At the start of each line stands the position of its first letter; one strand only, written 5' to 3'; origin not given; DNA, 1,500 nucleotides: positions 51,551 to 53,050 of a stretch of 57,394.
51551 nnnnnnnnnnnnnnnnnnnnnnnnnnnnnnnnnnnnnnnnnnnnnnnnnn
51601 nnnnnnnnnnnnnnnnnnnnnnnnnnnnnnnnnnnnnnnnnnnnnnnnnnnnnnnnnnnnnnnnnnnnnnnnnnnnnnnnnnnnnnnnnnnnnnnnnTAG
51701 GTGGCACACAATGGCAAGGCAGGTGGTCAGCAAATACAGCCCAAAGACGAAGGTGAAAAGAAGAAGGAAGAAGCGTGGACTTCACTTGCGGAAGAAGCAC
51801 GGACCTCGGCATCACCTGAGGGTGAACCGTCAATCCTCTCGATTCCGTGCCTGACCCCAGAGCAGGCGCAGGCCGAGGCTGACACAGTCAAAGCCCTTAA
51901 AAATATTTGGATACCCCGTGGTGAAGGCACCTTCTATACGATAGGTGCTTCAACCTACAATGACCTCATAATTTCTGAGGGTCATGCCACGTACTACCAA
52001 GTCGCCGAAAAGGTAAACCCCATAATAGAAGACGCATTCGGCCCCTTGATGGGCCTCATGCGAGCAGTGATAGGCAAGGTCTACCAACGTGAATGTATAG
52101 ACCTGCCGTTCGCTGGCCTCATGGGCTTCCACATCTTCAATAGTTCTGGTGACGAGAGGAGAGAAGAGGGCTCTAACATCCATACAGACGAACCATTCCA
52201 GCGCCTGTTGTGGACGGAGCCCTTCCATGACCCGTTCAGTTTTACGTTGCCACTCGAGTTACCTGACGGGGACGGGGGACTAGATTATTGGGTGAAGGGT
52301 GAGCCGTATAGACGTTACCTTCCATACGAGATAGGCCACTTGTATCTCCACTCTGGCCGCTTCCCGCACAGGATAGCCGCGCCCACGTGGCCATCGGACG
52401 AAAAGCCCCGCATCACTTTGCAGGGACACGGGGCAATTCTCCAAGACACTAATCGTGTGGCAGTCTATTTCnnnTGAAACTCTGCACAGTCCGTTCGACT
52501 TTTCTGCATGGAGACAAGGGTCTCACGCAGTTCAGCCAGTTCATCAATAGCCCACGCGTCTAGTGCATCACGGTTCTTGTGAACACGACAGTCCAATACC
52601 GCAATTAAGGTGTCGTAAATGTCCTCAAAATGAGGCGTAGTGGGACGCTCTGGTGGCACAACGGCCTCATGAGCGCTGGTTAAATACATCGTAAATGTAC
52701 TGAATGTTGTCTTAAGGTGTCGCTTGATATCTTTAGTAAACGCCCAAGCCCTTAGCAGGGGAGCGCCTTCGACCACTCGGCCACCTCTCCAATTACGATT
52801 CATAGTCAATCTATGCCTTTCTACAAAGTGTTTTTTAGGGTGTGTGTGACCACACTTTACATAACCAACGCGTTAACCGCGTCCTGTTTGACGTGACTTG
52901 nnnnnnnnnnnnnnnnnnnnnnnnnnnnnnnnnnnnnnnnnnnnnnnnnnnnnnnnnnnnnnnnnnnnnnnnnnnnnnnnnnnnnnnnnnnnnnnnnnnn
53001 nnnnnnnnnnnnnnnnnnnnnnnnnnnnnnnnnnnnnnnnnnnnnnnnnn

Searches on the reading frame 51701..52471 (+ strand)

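Call 19: search_protein_families(library=phrogs, proteins=[window:51701-52471:+], max_evalue=0.001)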
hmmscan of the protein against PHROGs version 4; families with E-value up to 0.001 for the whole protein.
window:51701-52471:+ (257 aa): 1 family
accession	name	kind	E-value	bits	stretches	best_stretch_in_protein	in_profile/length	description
phrog_24927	-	unknown function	6.2e-05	23.5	0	76-198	47-182/257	-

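Call 20: search_protein_families(library=pfam, proteins=[window:51701-52471:+], max_evalue=0.001)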
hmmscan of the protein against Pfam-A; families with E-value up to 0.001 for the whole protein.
window:51701-52471:+ (257 aa): 0 families

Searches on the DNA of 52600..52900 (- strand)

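Call 94: search_rna_families(source=window, start=52600, end=52900, threshold=evalue, max_evalue=1, show_alignments=1)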
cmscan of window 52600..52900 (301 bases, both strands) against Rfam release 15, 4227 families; matches with E-value up to 1: 0.
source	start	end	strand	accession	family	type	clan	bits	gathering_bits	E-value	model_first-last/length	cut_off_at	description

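Call 95: search_dna_similar(query=window:52745-52800:-, collection=ecoli_genomes, mode=distant, max_evalue=1, max_rows=3)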
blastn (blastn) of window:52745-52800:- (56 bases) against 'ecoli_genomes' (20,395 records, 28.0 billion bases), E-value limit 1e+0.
Records with a match: 5426; places in all: 5428; records where one place covers at least 80% of the query: 0.
Genomes with a match: 5426 of 5426; with a place that covers at least 80% of the query: 0. Places per genome that has any: lowest 1, median 1, highest 3. On chromosomes: 5428 places; on plasmids: 0.
Best place of each record, by identity: 90-95% 5426.
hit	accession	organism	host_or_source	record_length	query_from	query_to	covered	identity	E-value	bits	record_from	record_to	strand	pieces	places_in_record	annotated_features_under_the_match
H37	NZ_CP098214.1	Escherichia coli strain Z0117EC0036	Canis lupus familiaris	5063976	9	52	79%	90.9%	1e-7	63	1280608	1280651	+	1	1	tRNA-Ser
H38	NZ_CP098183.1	Escherichia coli strain Z0117EC0133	Canis lupus familiaris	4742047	9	52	79%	90.9%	1e-7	63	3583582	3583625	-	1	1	tRNA-Ser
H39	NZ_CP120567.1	Escherichia coli strain A0 34/86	probiotic product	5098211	9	52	79%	90.9%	1e-7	63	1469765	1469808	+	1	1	tRNA-Ser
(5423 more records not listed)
